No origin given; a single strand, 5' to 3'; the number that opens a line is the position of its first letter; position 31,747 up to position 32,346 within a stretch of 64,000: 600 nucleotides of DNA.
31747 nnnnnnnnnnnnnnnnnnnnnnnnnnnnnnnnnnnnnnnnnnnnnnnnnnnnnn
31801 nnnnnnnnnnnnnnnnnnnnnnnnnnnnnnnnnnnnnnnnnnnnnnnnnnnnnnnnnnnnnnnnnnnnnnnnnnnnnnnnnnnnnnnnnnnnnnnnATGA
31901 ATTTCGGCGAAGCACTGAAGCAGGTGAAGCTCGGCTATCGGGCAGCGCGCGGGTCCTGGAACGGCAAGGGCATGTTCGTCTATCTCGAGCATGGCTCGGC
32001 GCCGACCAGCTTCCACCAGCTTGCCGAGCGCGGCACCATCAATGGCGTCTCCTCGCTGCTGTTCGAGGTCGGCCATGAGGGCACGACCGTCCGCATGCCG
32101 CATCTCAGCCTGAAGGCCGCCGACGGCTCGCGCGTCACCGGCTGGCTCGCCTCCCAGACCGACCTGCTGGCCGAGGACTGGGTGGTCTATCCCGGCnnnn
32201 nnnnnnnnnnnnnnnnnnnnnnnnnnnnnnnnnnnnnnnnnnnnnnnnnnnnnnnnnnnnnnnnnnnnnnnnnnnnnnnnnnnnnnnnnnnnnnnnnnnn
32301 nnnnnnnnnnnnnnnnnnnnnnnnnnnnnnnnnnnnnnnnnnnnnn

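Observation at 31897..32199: DUF2829-type small protein, a Tad2-like cyclic-nucleotide sponge candidate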

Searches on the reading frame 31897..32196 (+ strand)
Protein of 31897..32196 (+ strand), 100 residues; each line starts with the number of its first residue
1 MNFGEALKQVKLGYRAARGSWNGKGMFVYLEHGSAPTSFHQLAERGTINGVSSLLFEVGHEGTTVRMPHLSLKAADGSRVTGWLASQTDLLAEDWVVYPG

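Call 4: search_protein_families(library=pfam, proteins=[window:31897-32196:+], max_evalue=0.1)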
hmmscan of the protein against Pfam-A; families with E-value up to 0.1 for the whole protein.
window:31897-32196:+ (100 aa): 1 family
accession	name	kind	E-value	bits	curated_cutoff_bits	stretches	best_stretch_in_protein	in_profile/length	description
PF11195.14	Tad2-like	-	6.5e-23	81.5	25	1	1-97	1-72/73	Thoeris anti-defense 2-like domain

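Call 5: search_protein_families(library=phrogs, proteins=[window:31897-32196:+], max_evalue=0.01)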
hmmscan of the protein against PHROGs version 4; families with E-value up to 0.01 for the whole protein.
window:31897-32196:+ (100 aa): 4 families
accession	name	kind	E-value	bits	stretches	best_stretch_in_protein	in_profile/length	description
phrog_1048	-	unknown function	1.5e-22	81.6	1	1-98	110-194/211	-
phrog_872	-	unknown function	2.6e-19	70.9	1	1-97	89-170/172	-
phrog_30130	-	unknown function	4.5e-06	27.1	1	1-98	176-259/262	-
phrog_7362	-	unknown function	0.0056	17.5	1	3-97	103-190/191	-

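Call 6: search_solved_structures(query=window:31897-32196:+, max_evalue=10, show_alignments=3)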
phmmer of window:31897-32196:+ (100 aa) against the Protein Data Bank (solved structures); distinct sequences matched with E-value up to 10: 9.
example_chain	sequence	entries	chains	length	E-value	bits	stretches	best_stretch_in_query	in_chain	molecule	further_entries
8kbi_A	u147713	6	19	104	4.4e-18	68.5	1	1-97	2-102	Inhibitor of Type II CRISPR-Cas system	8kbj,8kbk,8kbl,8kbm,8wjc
9kzr_A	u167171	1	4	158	4.8e-16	62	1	2-97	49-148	AcrIIA7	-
8wjd_A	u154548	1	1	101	9.4e-16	61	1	1-97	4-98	SptTad2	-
8sme_A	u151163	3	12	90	5.3e-11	45.8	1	1-97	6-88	Gp34.65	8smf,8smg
8wje_B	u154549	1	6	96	6.8e-11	45.4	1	1-97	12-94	Gp34.65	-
8v3e_E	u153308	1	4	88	8.7e-11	45.1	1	1-97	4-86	Tad2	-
9eib_A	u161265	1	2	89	9.1e-11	45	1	1-97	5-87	Prophage anti-Thoeris 2 (ModTad2)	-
5xxu_E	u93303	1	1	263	1.4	12.3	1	24-80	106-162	Ribosomal protein eS4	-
9v1j_sf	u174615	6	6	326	1.5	12.3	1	45-79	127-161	40S ribosomal protein S4, putative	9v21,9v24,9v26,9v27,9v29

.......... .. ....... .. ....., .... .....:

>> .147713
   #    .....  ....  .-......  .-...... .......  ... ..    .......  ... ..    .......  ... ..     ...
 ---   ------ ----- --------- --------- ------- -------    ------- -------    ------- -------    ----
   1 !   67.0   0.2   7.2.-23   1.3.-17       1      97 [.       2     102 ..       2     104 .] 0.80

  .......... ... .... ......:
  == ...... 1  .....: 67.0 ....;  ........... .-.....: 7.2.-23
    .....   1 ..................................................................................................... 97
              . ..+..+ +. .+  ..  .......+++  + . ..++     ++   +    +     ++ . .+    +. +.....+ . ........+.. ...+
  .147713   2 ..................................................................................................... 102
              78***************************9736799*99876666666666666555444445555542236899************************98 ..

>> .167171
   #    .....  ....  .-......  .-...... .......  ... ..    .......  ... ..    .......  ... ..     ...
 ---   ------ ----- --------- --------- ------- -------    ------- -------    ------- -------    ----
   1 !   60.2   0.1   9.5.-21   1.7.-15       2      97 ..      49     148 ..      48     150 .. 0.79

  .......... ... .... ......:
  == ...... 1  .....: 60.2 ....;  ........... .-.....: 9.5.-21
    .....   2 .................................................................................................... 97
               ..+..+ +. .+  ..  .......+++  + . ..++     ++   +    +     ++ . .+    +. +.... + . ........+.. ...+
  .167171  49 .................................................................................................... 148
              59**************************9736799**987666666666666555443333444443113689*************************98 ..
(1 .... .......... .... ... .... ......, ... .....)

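Call 8: search_dna_similar(query=window:31897-32196:+, collection=phages, mode=protein, max_rows=40)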
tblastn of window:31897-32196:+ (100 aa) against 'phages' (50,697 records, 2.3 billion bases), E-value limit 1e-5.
Records with a match: 297; places in all: 308; records where one place covers at least 80% of the query: 297.
Best place of each record, by identity: <60% 297.
By first word of the organism name: Vibrio 64; Escherichia 57; Listeria 37; Bacillus 23; Klebsiella 19; Brevibacillus 13; Lactobacillus 12; Rhizobium 11; Alteromonas 5; Enterobacteria 5; and 31 more.
By host as written in the record: - 45; Escherichia coli 31; Listeria monocytogenes 29; Brevibacillus laterosporus 13; Klebsiella pneumoniae 11; Vibrio crassostreae 11; Alteromonas macleodii str. 'Balearic Sea AD45' 5; Vibrio parahaemolyticus 5; and 99 more.
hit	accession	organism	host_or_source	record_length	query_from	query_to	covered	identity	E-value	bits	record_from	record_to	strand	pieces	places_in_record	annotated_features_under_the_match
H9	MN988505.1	Rhizobium phage RHph_N1_10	Rhizobium phaseoli N1_10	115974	1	95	95%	59.8%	7e-28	110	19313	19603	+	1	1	DUF2829 domain-containing protein | putative ABC transporter ATP-binding protein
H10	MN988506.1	Rhizobium phage RHph_N1_15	Rhizobium phaseoli N1_15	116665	1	95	95%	59.8%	7e-28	110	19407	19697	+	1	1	DUF2829 domain-containing protein | putative ABC transporter ATP-binding protein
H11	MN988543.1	Rhizobium phage RHph_N2_6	Rhizobium phaseoli N2_6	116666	1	95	95%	59.8%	7e-28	110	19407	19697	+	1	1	DUF2829 domain-containing protein | putative ABC transporter ATP-binding protein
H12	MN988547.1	Rhizobium phage RHph_Y2_11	Rhizobium etli Y2_11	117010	1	95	95%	59.8%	2e-27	109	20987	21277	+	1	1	DUF2829 domain-containing protein | putative ABC transporter ATP-binding protein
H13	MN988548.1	Rhizobium phage RHph_Y2_17_1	Rhizobium etli Y2_17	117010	1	95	95%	59.8%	2e-27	109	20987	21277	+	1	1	DUF2829 domain-containing protein | putative ABC transporter ATP-binding protein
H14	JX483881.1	Rhizobium phage RHEph10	Rhizobium etli CFN42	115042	1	95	95%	57.7%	4e-26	105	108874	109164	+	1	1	hypothetical protein | putative ABC transporter ATP-binding protein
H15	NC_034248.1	Rhizobium phage RHEph10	Rhizobium etli CFN42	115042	1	95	95%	57.7%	4e-26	105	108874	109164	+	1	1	hypothetical protein | ABC transporter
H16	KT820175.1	Ruegeria phage 45A6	Ruegeria mobilis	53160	1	100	100%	46.0%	1e-18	84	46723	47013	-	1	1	hypothetical protein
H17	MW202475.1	Caudoviricetes sp.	Manatee Spring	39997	1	97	97%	44.9%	4e-15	74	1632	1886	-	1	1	hypothetical protein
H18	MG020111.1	Lactobacillus phage Lb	Lactobacillus brevis ATCC 367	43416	1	97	97%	44.0%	5e-18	82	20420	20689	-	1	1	hypothetical protein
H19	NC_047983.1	Lactobacillus phage Lb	Lactobacillus brevis ATCC 367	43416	1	97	97%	44.0%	5e-18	82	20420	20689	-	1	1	DUF2829 domain-containing protein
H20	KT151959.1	Brevibacillus phage Sundance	Brevibacillus laterosporus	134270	1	97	97%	43.3%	2e-15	76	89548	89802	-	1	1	hypothetical protein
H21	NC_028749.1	Brevibacillus phage Sundance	Brevibacillus laterosporus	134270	1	97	97%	43.3%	2e-15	76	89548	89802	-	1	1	hypothetical protein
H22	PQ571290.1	Escherichia phage EF2-1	Escherichia fergusonii Y9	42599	2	97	96%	42.7%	1e-10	62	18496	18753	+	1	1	DUF2829 domain-containing protein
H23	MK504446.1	Lactobacillus phage SAC12B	Lactobacillus brevis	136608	1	95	95%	42.1%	3e-14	72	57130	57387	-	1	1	hypothetical protein | peptidase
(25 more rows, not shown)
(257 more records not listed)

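Call 9: find_homologous_proteins(query=window:31897-32196:+)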
Query window:31897-32196:+ (100 aa): 3457 proteins with E <= 0.001 among 3528 candidates; the best 120 are listed.
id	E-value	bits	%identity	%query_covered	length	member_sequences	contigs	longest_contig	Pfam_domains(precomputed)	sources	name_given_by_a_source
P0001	3.5e-61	221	100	100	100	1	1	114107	PF11195.15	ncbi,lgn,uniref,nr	ncbi:DUF2829 domain-containing protein [Ancylobacter rudongensis]|uniref:Thoeris anti-defense 2-like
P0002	2.0e-29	119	64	97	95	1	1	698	PF11195.15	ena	-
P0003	2.0e-28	116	59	100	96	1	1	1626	PF11195.15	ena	-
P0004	6.9e-28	115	58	97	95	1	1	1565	PF11195.15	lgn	-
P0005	8.4e-28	114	61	99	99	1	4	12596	PF11195.15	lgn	-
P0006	1.2e-27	114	60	97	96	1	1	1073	PF11195.15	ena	-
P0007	1.2e-27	114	62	97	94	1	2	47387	PF11195.15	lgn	-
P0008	1.4e-27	113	60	96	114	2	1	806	PF11195.15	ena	-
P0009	1.7e-27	113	55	98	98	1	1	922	PF11195.15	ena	-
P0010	2.0e-27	113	58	97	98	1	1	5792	PF11195.15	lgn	-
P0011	2.9e-27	112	60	99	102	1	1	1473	PF11195.15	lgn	-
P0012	3.8e-27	112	57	97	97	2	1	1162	PF11195.15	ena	-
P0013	4.3e-27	112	57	97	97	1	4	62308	PF11195.15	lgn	-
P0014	8.5e-27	111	55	99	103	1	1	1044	PF11195.15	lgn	-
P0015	9.1e-27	111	58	97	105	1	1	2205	PF11195.15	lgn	-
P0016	9.3e-27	111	58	96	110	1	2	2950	PF11195.15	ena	-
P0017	1.1e-26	111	55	99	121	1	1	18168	PF11195.15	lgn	-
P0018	1.1e-26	111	56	97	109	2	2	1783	PF11195.15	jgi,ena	jgi:hypothetical protein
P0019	1.2e-26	111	54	97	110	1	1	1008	PF11195.15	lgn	-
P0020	1.2e-26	110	57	95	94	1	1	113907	PF11195.15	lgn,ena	-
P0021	1.2e-26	110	56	96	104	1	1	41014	PF11195.15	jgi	jgi:hypothetical protein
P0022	1.3e-26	110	56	96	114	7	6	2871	PF11195.15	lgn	-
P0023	1.6e-26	110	58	96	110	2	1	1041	PF11195.15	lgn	-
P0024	1.8e-26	110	59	97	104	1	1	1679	PF11195.15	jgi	jgi:hypothetical protein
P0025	2.0e-26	110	54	97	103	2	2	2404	PF11195.15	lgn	-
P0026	2.1e-26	110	57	96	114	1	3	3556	PF11195.15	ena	-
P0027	3.2e-26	109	58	97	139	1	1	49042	PF11195.15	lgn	-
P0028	3.3e-26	109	54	99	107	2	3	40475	PF11195.15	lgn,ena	-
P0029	4.1e-26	109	55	97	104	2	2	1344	PF11195.15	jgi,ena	-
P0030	4.2e-26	109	56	95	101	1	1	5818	PF11195.15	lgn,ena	-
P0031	4.2e-26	109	56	97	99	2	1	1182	PF11195.15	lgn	-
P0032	5.0e-26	109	56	96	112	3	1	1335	PF11195.15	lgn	-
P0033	5.0e-26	109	59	95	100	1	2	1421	PF11195.15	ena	-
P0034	5.0e-26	109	54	98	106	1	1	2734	PF11195.15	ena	-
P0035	5.2e-26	108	56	96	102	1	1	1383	PF11195.15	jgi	-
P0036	6.3e-26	108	56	97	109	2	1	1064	PF11195.15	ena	-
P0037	6.7e-26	108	56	95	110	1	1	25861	PF11195.15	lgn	-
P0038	6.8e-26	108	54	96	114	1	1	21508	PF11195.15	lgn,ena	-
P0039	6.9e-26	108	55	95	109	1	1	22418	PF11195.15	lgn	-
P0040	8.0e-26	108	57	98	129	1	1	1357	PF11195.15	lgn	-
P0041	8.0e-26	108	54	97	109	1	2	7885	PF11195.15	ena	-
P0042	8.4e-26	108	60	95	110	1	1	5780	PF11195.15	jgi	jgi:hypothetical protein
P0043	8.5e-26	108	55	97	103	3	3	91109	PF11195.15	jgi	-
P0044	9.7e-26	108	55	97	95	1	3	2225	PF11195.15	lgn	-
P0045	1.2e-25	107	53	97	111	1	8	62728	PF11195.15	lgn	-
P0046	1.4e-25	107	58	97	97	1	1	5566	PF11195.15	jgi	jgi:hypothetical protein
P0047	1.5e-25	107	57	100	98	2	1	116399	PF11195.15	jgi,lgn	-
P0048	1.6e-25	107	54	97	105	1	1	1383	PF11195.15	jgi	jgi:hypothetical protein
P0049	1.6e-25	107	56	96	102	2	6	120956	PF11195.15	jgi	jgi:hypothetical protein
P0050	1.6e-25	107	54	97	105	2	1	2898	PF11195.15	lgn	-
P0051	1.8e-25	107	53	97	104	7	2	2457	PF11195.15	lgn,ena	-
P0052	2.0e-25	107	58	96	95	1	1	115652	PF11195.15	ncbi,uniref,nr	ncbi:DUF2829 domain-containing protein [Pararhizobium qamdonense]|uniref:DUF2829 domain-containing p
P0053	2.0e-25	107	56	98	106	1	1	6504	PF11195.15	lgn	-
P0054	2.1e-25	107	55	97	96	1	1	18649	PF11195.15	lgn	-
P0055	2.4e-25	106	55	98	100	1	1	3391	PF11195.15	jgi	jgi:hypothetical protein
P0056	2.5e-25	106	55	97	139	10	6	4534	PF11195.15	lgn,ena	-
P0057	2.8e-25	106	55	97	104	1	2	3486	PF11195.15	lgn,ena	-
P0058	3.5e-25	106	55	97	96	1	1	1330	PF11195.15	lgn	-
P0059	3.5e-25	106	55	97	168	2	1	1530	PF11195.15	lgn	-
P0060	3.6e-25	106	56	96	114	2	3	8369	PF11195.15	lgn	-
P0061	4.1e-25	106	55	99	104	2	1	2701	PF11195.15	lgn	-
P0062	5.1e-25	105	57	97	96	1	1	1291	PF11195.15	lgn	-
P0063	5.2e-25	105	57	97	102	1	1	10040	PF11195.15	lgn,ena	-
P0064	5.3e-25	105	55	95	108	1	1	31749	PF11195.15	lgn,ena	-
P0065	5.6e-25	105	52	97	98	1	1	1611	PF11195.15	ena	-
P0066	6.4e-25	105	57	95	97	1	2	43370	PF11195.15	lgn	-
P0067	6.5e-25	105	54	95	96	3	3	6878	PF11195.15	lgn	-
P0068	7.4e-25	105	57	97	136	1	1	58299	PF11195.15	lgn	-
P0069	7.5e-25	105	53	99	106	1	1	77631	PF11195.15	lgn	-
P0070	8.3e-25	105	54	97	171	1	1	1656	PF11195.15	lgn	-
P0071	8.8e-25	105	54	97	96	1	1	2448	PF11195.15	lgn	-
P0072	9.1e-25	105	55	95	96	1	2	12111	PF11195.15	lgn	-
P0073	1.1e-24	104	53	97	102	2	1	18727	PF11195.15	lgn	-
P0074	1.3e-24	104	52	97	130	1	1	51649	PF11195.15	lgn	-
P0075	1.3e-24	104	54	97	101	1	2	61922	PF11195.15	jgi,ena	jgi:hypothetical protein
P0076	1.4e-24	104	52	98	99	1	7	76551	PF11195.15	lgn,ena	-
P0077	1.4e-24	104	57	97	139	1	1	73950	PF11195.15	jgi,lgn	jgi:hypothetical protein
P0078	1.5e-24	104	54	99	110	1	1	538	PF11195.15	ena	-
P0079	1.7e-24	104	54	95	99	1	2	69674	PF11195.15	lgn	-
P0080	1.8e-24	104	54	97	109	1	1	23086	PF11195.15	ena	-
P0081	1.9e-24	103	53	97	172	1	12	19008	PF11195.15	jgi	jgi:hypothetical protein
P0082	2.0e-24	103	54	95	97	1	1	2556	PF11195.15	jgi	-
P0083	2.0e-24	103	55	97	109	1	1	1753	PF11195.15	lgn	-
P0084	2.4e-24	103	56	97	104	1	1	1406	PF11195.15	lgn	-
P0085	2.4e-24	103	53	97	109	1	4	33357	PF11195.15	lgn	-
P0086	2.5e-24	103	59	94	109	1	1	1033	PF11195.15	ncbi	-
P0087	2.7e-24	103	57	97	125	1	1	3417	PF11195.15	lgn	-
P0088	2.7e-24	103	55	95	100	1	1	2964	PF11195.15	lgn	-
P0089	2.9e-24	103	56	97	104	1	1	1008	PF11195.15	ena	-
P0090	2.9e-24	103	56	97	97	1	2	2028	PF11195.15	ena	-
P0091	2.9e-24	103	51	97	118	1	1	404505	PF11195.15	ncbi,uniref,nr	ncbi:conserved hypothetical protein [Mesorhizobium plurifarium]|uniref:Thoeris anti-defense 2-like d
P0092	3.1e-24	103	53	97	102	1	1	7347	PF11195.15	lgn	-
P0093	3.3e-24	103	55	95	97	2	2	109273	PF11195.15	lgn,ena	-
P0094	3.5e-24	103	52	97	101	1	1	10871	PF11195.15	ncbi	-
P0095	3.6e-24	103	53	95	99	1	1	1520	PF11195.15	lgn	-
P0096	3.7e-24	103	54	95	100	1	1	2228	PF11195.15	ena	-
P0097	4.9e-24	102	57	95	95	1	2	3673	PF11195.15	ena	-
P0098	5.9e-24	102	51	94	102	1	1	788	PF11195.15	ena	-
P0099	5.9e-24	102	55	95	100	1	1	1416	PF11195.15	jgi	jgi:hypothetical protein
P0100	6.0e-24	102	54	97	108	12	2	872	PF11195.15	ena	-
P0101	6.1e-24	102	52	97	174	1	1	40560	PF11195.15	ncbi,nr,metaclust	ncbi:Hypothetical protein NGAL_HAMBI2605_59280 [Neorhizobium galegae bv. orientalis]|nr:Hypothetical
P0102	6.3e-24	102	55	95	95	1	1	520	PF11195.15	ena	-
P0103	6.9e-24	102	54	95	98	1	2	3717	PF11195.15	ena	-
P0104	6.9e-24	102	53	91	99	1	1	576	PF11195.15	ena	-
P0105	7.3e-24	102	50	97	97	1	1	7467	PF11195.15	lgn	-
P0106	7.7e-24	102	51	99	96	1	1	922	PF11195.15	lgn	-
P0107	8.1e-24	101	54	97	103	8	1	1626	PF11195.15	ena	-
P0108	1.0e-23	101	55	95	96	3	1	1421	PF11195.15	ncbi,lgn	-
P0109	1.0e-23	101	55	95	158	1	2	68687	PF11195.15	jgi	jgi:hypothetical protein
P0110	1.1e-23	101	53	97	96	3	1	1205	PF11195.15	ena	-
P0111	1.2e-23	101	54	97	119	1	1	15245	PF11195.15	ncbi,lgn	-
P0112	1.2e-23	101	52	97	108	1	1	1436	PF11195.15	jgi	jgi:hypothetical protein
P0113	1.2e-23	101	60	93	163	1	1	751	PF11195.15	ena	-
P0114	1.2e-23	101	52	97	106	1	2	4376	PF11195.15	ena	-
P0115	1.2e-23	101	54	99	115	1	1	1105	PF11195.15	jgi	jgi:hypothetical protein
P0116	1.2e-23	101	53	99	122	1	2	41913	PF11195.15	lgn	-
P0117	1.3e-23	101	49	97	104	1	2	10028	PF11195.15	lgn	-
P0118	1.3e-23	101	53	96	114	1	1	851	PF11195.15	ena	-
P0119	1.3e-23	101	53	99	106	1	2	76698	PF11195.15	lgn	-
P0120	1.3e-23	101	49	97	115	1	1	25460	PF11195.15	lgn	-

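Call 12: find_encoding_contigs(protein=P0001, flank=10000, max_places=3)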
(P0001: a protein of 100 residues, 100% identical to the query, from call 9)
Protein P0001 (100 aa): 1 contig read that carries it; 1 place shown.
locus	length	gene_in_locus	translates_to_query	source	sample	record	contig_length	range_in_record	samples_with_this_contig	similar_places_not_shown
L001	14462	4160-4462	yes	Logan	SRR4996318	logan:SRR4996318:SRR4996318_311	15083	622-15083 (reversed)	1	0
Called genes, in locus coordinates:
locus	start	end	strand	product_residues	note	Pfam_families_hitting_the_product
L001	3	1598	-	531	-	PF00270:DEAD (faint), PF04851:ResIII, PF00271:Helicase_C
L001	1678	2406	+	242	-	PF02195:ParB_N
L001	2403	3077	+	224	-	PF02195:ParB_N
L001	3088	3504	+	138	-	-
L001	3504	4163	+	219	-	PF00005:ABC_tran (weak)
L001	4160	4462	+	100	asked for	PF11195:Tad2-like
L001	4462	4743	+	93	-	-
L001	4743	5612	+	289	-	-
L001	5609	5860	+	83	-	-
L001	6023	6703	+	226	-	-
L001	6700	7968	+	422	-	PF03237:Terminase_6N, PF04466:Terminase_3 (weak)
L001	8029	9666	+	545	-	-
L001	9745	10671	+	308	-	PF20356:DUF6651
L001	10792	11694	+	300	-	PF20911:GP7 (faint)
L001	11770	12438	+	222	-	-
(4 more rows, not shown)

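Call 19: search_solved_structures(query=A1, max_evalue=0.01, show_alignments=5)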
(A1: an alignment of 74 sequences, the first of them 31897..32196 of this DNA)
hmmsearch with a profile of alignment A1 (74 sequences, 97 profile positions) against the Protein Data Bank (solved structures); distinct sequences matched with E-value up to 0.01: 7.
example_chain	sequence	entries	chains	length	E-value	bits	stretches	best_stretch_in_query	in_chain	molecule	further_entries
8kbi_A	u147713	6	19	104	1.6e-26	95.4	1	1-97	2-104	Inhibitor of Type II CRISPR-Cas system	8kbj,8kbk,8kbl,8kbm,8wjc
8wjd_A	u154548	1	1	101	2.1e-26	95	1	1-96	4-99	SptTad2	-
9kzr_A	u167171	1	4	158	3.3e-24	88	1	2-97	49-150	AcrIIA7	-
8v3e_E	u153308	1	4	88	7.8e-17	64.4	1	1-97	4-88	Tad2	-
9eib_A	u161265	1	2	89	8.4e-17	64.3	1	1-97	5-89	Prophage anti-Thoeris 2 (ModTad2)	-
8sme_A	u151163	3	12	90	1.5e-16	63.4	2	1-33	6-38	Gp34.65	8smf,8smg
8wje_B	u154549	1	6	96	1.9e-16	63.1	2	1-33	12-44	Gp34.65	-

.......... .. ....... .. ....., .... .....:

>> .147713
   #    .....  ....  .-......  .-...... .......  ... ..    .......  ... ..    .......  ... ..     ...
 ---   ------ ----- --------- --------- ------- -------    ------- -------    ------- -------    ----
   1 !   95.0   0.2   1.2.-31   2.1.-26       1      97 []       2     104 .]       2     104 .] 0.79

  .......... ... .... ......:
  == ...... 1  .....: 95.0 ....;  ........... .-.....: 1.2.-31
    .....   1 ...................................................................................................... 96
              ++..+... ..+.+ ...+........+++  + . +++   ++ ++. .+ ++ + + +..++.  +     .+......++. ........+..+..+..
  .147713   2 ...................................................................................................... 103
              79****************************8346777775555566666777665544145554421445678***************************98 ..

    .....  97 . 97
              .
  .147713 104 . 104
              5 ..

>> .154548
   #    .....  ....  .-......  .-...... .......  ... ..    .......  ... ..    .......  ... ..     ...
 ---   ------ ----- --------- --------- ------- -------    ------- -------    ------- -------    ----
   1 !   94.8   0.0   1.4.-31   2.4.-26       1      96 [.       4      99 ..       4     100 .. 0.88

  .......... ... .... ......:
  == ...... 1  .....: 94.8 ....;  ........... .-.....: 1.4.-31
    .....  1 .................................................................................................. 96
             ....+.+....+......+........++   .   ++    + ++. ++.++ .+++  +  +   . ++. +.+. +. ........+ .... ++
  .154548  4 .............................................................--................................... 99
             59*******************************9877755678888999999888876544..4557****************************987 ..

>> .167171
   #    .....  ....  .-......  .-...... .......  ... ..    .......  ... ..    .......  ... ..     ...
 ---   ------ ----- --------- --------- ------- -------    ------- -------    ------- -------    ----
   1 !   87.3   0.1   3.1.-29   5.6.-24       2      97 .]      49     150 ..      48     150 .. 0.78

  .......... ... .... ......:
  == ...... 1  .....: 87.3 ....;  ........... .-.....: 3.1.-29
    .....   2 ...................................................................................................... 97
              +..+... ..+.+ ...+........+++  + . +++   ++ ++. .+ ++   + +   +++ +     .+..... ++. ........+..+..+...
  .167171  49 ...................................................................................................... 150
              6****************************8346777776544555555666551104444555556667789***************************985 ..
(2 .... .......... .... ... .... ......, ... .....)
